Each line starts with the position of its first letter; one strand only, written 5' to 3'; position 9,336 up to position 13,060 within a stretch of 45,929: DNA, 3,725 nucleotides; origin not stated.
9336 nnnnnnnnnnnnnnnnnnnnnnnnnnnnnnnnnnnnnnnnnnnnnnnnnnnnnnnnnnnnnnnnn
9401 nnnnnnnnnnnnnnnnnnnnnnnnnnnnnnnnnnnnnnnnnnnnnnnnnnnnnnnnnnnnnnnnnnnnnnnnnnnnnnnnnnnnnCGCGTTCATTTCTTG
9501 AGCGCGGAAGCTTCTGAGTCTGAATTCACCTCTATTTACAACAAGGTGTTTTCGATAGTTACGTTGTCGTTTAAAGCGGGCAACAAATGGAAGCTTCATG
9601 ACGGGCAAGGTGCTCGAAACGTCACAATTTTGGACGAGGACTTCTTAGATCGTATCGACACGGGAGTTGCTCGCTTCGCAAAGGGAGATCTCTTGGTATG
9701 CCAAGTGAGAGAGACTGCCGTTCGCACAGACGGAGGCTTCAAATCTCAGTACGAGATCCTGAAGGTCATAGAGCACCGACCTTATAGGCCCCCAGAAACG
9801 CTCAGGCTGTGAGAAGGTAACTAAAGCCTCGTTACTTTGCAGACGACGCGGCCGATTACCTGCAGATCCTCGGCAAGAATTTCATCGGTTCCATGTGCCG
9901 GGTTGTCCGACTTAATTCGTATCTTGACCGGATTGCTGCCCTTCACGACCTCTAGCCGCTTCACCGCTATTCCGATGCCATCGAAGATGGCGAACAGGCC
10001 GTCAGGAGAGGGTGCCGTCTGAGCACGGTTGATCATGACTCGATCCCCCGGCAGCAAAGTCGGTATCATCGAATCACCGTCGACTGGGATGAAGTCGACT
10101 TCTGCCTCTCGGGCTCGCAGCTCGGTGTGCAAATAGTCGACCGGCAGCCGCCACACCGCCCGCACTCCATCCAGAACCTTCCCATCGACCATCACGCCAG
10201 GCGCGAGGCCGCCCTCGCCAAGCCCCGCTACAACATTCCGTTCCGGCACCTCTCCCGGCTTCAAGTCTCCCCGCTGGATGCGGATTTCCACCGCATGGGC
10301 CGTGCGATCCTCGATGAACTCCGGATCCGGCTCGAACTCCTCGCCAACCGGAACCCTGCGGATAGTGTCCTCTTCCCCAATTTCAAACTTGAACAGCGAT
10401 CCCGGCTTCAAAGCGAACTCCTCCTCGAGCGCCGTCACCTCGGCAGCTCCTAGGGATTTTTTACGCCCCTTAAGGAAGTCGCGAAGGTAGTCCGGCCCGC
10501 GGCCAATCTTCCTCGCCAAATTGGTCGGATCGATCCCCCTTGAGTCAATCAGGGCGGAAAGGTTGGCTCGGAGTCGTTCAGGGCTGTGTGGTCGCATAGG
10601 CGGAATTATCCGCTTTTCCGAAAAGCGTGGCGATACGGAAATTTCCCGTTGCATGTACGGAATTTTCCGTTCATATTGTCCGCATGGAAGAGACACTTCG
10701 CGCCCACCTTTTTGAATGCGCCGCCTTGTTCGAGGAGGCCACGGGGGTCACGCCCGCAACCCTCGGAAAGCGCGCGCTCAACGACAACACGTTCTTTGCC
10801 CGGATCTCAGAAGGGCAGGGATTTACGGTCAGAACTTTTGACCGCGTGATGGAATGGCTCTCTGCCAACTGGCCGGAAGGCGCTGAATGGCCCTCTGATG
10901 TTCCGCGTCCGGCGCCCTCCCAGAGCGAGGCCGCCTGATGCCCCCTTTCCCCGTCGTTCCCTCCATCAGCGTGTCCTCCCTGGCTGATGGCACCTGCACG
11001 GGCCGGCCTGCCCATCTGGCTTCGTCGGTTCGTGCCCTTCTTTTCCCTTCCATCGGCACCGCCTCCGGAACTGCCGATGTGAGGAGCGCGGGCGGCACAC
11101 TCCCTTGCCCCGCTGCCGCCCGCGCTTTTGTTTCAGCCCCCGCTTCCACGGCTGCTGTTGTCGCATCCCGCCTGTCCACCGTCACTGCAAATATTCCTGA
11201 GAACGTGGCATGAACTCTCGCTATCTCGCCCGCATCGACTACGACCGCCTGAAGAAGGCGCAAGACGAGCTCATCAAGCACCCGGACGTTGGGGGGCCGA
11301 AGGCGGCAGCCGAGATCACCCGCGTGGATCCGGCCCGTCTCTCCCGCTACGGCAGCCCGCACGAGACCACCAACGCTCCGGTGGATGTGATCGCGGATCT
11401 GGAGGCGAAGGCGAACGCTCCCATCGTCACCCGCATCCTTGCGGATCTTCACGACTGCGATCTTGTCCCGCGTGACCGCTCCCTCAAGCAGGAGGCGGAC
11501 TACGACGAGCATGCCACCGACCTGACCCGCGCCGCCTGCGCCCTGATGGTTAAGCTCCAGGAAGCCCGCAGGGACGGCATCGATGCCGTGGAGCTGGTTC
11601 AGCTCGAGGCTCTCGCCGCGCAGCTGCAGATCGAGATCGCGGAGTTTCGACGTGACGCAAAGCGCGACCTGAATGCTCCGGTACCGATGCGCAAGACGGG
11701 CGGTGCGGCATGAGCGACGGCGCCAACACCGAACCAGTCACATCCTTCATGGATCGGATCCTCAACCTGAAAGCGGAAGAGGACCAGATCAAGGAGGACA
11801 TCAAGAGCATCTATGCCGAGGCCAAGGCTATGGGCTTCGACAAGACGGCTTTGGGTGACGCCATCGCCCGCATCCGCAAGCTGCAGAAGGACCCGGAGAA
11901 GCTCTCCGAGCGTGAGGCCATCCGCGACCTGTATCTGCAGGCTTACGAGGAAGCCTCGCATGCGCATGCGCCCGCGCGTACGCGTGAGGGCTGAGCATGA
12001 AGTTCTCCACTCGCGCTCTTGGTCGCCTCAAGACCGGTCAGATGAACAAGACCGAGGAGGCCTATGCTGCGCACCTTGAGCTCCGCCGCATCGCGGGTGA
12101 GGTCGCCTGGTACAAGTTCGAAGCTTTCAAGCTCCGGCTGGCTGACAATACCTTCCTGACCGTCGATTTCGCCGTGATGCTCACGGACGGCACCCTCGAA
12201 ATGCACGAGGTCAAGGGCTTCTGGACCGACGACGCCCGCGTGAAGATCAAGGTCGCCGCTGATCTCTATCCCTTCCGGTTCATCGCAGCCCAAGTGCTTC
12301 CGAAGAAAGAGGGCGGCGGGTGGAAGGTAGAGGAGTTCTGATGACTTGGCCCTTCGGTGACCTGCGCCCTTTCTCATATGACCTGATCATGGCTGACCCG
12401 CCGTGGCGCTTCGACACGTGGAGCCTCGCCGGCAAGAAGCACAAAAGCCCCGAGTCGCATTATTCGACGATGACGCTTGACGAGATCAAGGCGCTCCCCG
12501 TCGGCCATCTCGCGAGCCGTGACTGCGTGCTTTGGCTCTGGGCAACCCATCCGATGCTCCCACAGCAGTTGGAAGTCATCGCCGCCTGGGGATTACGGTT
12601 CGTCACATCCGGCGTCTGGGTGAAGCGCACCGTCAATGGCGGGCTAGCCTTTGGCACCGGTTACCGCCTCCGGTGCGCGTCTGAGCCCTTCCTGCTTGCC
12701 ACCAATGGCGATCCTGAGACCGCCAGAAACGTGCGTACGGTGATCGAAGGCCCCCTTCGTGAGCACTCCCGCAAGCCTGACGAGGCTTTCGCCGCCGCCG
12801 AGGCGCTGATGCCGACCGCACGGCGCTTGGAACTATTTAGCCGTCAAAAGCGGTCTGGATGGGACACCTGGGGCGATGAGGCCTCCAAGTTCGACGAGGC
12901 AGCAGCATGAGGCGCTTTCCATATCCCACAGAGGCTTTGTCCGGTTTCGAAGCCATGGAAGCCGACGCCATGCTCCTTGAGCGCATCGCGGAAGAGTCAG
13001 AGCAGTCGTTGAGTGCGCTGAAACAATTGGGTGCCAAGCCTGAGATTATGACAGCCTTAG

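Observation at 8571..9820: AT-rich orphan 308-aa gene converging on the CI repressor: candidate lysogeny-expressed exclusion or defence gene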

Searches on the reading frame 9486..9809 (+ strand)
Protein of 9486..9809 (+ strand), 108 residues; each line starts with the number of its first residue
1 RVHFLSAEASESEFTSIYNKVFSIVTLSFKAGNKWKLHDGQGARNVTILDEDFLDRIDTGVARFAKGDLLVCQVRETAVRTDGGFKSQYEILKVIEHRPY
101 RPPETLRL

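Call 102: predict_structure(alignment_id=A5)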
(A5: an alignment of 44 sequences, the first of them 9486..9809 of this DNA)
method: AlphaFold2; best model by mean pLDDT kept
length: 108 residues; sequences in the alignment: 44
mean_pLDDT: 88.1   pTM: 0.73
mean pLDDT of the five models: 88.1, 87.0, 84.7, 83.1, 81.0
residues with pLDDT >= 90: 65; 70-90: 32; 50-70: 10; < 50: 1
segments of 3 or more residues with pLDDT < 50: none
pLDDT, mean of each block of 10 residues (from residue 1): 57 88 89 90 95 90 91 96 91 96 86
secondary structure, 60 per line:
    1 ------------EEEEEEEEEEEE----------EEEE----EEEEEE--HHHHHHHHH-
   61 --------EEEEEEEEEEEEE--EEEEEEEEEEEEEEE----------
elements in order: E13-24 E35-38 E43-48 H51-59 E69-81 E84-98

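Call 105: fold_search(model_id=the predicted structure, library=pdb)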
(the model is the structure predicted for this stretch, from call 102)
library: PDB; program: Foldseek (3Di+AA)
matches with E <= 10: 580; with E <= 0.001: 0
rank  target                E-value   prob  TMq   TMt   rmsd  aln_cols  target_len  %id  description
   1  6cqo_G                9.0e-03  1.00  0.48  0.55   4.3        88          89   19  Crystal Structure of mitochondrial single-stranded DNA binding proteins from S. cerevisiae (SeMet Labeled), Rim1 (Form (released 2018-05-30)
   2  6cqm_G                1.1e-02  1.00  0.51  0.59   4.4        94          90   16  Crystal Structure of mitochondrial single-stranded DNA binding proteins from S. cerevisiae, Rim1 (Form2) (released 2018-05-30)
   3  7uy5_G                2.2e-02  0.90  0.33  0.20   7.7       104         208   15  Tetrahymena telomerase with CST (released 2022-07-13)
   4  6cqo_D                2.6e-02  0.72  0.30  0.31   7.1        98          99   17  Crystal Structure of mitochondrial single-stranded DNA binding proteins from S. cerevisiae (SeMet Labeled), Rim1 (Form (released 2018-05-30)
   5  8rk2_A                3.8e-02  0.99  0.44  0.29   8.7       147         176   10  Human Replication protein A (RPA; trimeric core) - ssDNA complex (released 2024-04-24)
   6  8txr_C                3.8e-02  0.96  0.38  0.13   5.5        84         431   13  E. coli ExoVII(H238A) (released 2024-01-31)
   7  6cqo_C                4.2e-02  0.99  0.49  0.54   4.8        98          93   15  Crystal Structure of mitochondrial single-stranded DNA binding proteins from S. cerevisiae (SeMet Labeled), Rim1 (Form (released 2018-05-30)
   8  8txr_A                4.4e-02  0.93  0.36  0.13   5.6        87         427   13  E. coli ExoVII(H238A) (released 2024-01-31)
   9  9pd3_N                5.0e-02  0.77  0.34  0.22  13.0       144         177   10  NER dual incision complex - DuIS (released 2026-02-18)
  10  8txr_B                6.2e-02  0.87  0.35  0.17   5.6        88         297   12  E. coli ExoVII(H238A) (released 2024-01-31)
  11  7lma_G                6.2e-02  0.75  0.32  0.22   7.4       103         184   16  Tetrahymena telomerase T3D2 structure at 3.3 Angstrom (released 2021-05-12)
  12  6d6v_D                8.2e-02  0.95  0.41  0.26   9.5       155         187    9  CryoEM structure of Tetrahymena telomerase with telomeric DNA at 4.8 Angstrom resolution (released 2018-05-30)
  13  5zg8                  9.1e-02  0.92  0.41  0.14   6.4       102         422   16  Crystal Structure of TtNRS (released 2019-03-13)
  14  9mj5_C                1.1e-01  0.54  0.33  0.22  13.0       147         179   10  Catalytic domain of human DNA polymerase alpha in complex with DNA and RPA (released 2025-02-19)
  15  5hgq_C                1.2e-01  0.95  0.46  0.14   6.5       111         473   16  Loa loa Lysyl-tRNA synthetase in complex with Cladosporin. (released 2016-10-26)
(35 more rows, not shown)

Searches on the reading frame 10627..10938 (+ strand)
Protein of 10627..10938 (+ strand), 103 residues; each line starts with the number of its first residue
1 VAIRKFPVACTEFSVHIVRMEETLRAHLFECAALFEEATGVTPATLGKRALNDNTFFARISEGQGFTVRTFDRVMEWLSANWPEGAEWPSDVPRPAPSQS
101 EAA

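Call 20: search_protein_families(library=phrogs, proteins=[window:10627-10938:+], max_evalue=0.001)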
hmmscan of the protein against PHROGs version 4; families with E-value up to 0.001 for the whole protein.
window:10627-10938:+ (103 aa): 1 family
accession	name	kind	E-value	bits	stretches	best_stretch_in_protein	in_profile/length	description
phrog_7669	-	unknown function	1.6e-27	96.7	1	20-102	4-86/105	-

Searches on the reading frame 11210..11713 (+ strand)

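Call 21: search_protein_families(library=phrogs, proteins=[window:11210-11713:+], max_evalue=0.001)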
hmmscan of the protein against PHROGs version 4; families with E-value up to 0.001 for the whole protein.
window:11210-11713:+ (167 aa): 1 family
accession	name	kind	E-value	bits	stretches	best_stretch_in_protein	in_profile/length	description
phrog_101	-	transcription regulation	8.2e-08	33.2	1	24-160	34-168/203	CII-like transcriptional activator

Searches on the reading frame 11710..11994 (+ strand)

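Call 21: search_protein_families(library=phrogs, proteins=[window:11710-11994:+], max_evalue=0.001)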
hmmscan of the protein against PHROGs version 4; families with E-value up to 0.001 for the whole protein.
window:11710-11994:+ (94 aa): 2 families
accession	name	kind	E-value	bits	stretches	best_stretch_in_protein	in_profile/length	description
phrog_4212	-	unknown function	1.5e-13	51.6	1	9-79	282-349/353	-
phrog_7029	-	unknown function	0.00034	22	0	14-75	7-70/78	-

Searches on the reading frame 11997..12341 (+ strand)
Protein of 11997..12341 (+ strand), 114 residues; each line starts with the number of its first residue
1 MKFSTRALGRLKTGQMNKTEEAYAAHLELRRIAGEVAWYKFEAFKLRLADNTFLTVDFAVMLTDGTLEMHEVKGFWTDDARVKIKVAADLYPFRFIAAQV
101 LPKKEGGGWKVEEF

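Call 21: search_protein_families(library=phrogs, proteins=[window:11997-12341:+], max_evalue=0.001)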
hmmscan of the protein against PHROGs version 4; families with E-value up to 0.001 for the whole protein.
window:11997-12341:+ (114 aa): 2 families
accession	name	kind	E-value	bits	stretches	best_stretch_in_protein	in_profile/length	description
phrog_190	-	DNA, RNA and nucleotide metabolism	4.5e-32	112.7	1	1-113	166-294/338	Holliday junction resolvase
phrog_18669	-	unknown function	1.8e-31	108.8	1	61-114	1-54/54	-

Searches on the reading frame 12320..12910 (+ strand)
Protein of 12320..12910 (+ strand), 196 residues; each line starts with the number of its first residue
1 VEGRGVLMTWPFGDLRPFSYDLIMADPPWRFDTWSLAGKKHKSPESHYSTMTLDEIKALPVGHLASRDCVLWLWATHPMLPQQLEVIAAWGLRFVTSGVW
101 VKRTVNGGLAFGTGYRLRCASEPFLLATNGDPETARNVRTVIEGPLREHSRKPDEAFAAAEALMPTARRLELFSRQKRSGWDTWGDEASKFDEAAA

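Call 21: search_protein_families(library=phrogs, proteins=[window:12320-12910:+], max_evalue=0.001)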
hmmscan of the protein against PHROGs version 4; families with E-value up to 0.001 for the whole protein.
window:12320-12910:+ (196 aa): 4 families
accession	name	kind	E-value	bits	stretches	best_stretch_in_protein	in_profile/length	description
phrog_359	-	other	2.4e-69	235.4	1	7-194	108-300/329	DNA methyltransferase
phrog_21315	-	unknown function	1.3e-40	140.7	1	19-195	239-414/415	-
phrog_10837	-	unknown function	1.4e-23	84.4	1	73-191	1-125/139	-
phrog_15877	-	other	3.4e-13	51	1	20-137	5-124/152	DNA methyltransferase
